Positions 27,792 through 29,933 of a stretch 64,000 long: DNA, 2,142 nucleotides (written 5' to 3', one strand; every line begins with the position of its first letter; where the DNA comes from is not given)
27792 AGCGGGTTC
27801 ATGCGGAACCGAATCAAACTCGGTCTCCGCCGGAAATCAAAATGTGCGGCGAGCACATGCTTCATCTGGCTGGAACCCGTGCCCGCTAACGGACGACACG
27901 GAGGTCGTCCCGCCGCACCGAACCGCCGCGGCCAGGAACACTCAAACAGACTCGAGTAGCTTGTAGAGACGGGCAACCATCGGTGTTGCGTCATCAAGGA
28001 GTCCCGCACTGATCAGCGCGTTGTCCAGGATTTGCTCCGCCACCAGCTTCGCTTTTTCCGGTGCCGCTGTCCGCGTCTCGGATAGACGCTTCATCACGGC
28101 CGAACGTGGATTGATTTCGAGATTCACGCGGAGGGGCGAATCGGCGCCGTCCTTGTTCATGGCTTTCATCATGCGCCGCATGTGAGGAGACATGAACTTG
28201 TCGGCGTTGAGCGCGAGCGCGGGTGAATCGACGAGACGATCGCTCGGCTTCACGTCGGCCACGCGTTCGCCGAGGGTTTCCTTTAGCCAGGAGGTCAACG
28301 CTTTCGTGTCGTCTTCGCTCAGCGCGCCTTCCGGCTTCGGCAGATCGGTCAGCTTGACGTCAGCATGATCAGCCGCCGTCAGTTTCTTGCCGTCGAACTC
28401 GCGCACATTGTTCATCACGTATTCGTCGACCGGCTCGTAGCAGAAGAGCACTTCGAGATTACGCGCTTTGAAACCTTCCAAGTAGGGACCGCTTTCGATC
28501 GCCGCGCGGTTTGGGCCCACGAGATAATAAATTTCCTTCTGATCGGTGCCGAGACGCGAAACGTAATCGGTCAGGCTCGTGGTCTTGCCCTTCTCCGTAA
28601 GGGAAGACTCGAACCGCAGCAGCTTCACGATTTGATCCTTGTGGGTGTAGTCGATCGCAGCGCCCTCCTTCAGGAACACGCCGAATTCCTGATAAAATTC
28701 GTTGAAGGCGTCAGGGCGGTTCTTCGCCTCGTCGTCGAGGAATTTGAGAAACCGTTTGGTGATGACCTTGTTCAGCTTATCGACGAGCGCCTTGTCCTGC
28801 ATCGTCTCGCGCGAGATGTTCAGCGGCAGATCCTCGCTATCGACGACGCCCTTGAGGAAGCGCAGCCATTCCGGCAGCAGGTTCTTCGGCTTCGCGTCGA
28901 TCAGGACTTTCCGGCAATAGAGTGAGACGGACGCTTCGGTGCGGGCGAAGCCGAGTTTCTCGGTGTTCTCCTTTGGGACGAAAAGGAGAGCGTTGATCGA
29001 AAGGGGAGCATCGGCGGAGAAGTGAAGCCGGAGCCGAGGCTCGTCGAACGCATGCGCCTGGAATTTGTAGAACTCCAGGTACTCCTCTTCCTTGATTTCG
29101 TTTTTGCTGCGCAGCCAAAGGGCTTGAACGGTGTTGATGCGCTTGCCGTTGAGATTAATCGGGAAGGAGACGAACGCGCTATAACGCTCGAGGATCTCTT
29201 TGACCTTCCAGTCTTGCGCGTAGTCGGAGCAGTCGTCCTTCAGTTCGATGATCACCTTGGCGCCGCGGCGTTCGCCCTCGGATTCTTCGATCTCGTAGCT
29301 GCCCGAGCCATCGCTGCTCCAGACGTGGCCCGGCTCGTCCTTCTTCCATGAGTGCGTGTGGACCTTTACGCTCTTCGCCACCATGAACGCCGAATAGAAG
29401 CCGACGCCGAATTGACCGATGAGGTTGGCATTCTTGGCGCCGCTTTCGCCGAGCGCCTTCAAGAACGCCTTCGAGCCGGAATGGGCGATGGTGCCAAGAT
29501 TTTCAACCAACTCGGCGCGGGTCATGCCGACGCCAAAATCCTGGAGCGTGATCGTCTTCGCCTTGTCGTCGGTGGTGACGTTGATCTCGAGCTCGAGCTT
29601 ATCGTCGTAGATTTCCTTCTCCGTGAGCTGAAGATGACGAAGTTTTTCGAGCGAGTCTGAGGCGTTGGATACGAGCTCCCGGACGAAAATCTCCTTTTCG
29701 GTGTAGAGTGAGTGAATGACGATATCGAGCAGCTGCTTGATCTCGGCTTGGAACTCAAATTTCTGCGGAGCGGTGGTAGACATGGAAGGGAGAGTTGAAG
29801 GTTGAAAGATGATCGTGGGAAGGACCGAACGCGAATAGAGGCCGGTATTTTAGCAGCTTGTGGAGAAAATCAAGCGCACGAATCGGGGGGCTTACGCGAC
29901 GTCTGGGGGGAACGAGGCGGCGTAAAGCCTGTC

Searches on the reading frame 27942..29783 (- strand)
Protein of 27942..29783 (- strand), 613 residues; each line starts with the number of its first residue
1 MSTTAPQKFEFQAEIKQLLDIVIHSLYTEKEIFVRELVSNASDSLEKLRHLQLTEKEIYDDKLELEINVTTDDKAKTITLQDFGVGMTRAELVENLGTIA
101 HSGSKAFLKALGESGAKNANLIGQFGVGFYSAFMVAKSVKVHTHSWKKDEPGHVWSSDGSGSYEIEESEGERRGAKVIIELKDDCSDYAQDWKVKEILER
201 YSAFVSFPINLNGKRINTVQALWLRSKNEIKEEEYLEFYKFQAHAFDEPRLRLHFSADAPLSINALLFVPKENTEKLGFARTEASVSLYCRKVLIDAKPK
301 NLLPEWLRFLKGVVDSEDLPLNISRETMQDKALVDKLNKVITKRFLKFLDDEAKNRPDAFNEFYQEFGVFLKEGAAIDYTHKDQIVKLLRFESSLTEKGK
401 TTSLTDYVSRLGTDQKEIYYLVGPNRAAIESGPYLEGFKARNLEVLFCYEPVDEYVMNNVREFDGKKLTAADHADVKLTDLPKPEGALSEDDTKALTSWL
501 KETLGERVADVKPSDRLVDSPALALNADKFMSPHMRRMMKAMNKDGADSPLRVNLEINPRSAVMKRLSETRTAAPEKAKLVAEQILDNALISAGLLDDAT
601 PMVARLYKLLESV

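Call 46: find_encoding_contigs(protein=window:27942-29783:-, flank=2000, max_places=3)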
Protein window:27942-29783:- (613 aa): no gene with exactly this product is on record in the collection.

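Call 61: find_homologous_proteins(query=window:27942-29783:-, max_evalue=1e-100)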
Query window:27942-29783:- (613 aa): 7998 proteins with E <= 1e-100 among 8000 candidates; the best 120 are listed.
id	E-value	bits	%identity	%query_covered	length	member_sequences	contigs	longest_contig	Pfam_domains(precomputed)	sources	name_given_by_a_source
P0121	0.0e+0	1362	100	100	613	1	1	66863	PF00183.24,PF13589.13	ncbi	ncbi:MAG: molecular chaperone HtpG [Opitutus sp.]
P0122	0.0e+0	1319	96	100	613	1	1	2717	PF00183.24,PF13589.13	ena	-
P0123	0.0e+0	1312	95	100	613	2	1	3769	PF00183.24,PF13589.13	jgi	jgi:molecular chaperone HtpG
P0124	0.0e+0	1300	95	100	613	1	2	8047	PF00183.24,PF13589.13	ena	-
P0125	0.0e+0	1299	94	100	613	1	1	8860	PF00183.24,PF13589.13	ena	-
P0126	0.0e+0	1299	94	100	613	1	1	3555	PF00183.24,PF13589.13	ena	-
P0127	0.0e+0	1297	94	100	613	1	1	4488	PF00183.24,PF13589.13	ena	-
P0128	0.0e+0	1294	94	100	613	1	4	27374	PF00183.24,PF13589.13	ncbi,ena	-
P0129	0.0e+0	1293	93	100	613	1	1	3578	PF00183.24,PF13589.13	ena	-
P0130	0.0e+0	1293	94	100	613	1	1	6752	PF00183.24,PF13589.13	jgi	jgi:TNF receptor-associated protein 1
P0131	0.0e+0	1291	93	100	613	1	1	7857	PF00183.24,PF13589.13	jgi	jgi:molecular chaperone HtpG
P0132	0.0e+0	1291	93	100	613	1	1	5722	PF00183.24,PF13589.13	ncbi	ncbi:MAG: molecular chaperone HtpG [Opitutus sp.]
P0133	0.0e+0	1291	93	100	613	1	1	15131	PF00183.24,PF13589.13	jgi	jgi:TNF receptor-associated protein 1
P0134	0.0e+0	1289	93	100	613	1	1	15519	PF00183.24,PF13589.13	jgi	jgi:TNF receptor-associated protein 1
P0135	0.0e+0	1286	93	100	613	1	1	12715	PF00183.24,PF13589.13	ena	-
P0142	0.0e+0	1280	93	100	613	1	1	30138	PF00183.24,PF13589.13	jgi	jgi:TNF receptor-associated protein 1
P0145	0.0e+0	1261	91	100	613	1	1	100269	PF00183.24,PF13589.13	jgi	jgi:TNF receptor-associated protein 1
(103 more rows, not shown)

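Call 62: find_encoding_contigs(protein=P0121, flank=3000, max_places=2)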
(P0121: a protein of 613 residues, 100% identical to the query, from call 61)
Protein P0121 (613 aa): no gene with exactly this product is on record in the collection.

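Call 63: find_encoding_contigs(protein=P0128, flank=10000, max_places=2)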
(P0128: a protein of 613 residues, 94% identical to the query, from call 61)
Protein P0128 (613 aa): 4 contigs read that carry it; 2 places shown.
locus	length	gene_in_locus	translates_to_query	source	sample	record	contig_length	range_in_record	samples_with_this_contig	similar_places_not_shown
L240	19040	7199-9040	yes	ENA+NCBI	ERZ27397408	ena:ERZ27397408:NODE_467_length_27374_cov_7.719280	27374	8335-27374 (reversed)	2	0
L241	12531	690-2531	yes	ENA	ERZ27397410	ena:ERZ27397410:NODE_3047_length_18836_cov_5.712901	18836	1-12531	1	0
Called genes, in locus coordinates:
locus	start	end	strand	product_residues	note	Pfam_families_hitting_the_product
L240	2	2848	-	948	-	PF00128:Alpha-amylase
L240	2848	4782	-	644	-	PF00128:Alpha-amylase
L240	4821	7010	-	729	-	PF02922:CBM_48, PF00128:Alpha-amylase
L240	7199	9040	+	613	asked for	PF13589:HATPase_c_3, PF00183:HSP90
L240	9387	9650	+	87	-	PF09957:VapB_antitoxin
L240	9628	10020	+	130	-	PF01850:PIN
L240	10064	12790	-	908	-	PF00133:tRNA-synt_1, PF09334:tRNA-synt_1g (faint), PF13603:tRNA-synt_1_2 (weak), PF08264:Anticodon_1, PF10458:Val_tRNA-synt_C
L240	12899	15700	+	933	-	PF03445:DUF294 (weak), PF08335:GlnD_UR_UTase, PF27444:GlnD_3rd, PF24931:ACT_ACR9_3rd (faint), PF01842:ACT (weak)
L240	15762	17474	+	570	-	PF01590:GAF, PF13185:GAF_2, PF01590:GAF, PF13185:GAF_2, PF13492:GAF_3 (weak), PF00512:HisKA, PF02518:HATPase_c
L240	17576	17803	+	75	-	-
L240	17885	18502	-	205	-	PF01844:HNH, PF14279:HNH_5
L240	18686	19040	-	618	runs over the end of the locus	PF00270:DEAD, PF04851:ResIII (weak), PF00271:Helicase_C, PF25399:DeaD_dimer, PF03880:DbpA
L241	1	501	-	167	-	?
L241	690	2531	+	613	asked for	PF13589:HATPase_c_3, PF00183:HSP90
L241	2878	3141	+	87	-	PF09957:VapB_antitoxin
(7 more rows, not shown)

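Call 64: find_encoding_contigs(protein=P0142, flank=10000, max_places=2)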
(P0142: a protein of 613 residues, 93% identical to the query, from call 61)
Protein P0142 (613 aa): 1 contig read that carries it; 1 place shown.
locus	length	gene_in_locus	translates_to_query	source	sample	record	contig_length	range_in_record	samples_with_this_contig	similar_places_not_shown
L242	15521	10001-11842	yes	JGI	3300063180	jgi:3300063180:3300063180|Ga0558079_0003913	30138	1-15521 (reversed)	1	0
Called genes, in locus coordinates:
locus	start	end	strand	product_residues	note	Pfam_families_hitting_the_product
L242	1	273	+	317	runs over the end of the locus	PF02653:BPD_transp_2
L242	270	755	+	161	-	PF03703:bPH_2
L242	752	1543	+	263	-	PF00005:ABC_tran, PF13304:AAA_21 (faint), PF12399:BCA_ABC_TP_C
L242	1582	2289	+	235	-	PF00005:ABC_tran, PF13304:AAA_21 (faint)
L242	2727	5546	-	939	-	PF00128:Alpha-amylase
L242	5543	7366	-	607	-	PF00128:Alpha-amylase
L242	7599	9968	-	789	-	PF02922:CBM_48, PF00128:Alpha-amylase, PF21331:Isoamylase_C (weak)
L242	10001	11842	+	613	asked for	PF13589:HATPase_c_3, PF00183:HSP90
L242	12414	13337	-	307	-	-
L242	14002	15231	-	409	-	PF00072:Response_reg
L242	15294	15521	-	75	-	?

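Call 65: find_encoding_contigs(protein=P0145, flank=10000, max_places=2)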
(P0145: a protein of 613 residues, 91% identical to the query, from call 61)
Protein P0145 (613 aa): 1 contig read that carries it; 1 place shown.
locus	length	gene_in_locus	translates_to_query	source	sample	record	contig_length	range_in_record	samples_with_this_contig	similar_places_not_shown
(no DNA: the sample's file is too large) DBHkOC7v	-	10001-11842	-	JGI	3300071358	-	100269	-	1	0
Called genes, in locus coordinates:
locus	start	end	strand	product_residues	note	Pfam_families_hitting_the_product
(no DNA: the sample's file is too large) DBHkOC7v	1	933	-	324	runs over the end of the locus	PF00809:Pterin_bind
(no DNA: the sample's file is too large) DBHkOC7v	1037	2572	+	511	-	PF04715:, PF00425:Chorismate_bind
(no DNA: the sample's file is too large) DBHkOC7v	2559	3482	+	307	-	PF01063:Aminotran_4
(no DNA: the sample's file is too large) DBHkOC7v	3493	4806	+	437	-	PF08245:Mur_ligase_M, PF27239:FOL3_C (faint)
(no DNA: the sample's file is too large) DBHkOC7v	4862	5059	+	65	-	PF01632:Ribosomal_L35p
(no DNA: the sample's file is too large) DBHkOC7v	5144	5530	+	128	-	PF00453:Ribosomal_L20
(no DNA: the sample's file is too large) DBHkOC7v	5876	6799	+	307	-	PF02653:BPD_transp_2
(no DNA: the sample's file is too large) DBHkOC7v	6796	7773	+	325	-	PF02653:BPD_transp_2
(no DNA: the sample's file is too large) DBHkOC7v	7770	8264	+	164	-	PF03703:bPH_2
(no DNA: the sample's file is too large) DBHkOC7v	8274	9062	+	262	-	PF00005:ABC_tran, PF13304:AAA_21 (faint), PF12399:BCA_ABC_TP_C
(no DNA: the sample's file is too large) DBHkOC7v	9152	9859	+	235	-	PF00005:ABC_tran, PF13304:AAA_21 (faint)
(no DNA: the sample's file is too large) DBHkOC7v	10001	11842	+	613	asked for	PF13589:HATPase_c_3, PF00183:HSP90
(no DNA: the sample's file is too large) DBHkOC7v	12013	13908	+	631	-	PF02922:CBM_48, PF00128:Alpha-amylase, PF11941:DUF3459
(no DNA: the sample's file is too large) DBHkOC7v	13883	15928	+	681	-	PF12439:GDE_N, PF06202:GDE_C, PF22422:MGH1-like_GH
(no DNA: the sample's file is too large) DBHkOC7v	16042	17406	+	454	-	PF00171:Aldedh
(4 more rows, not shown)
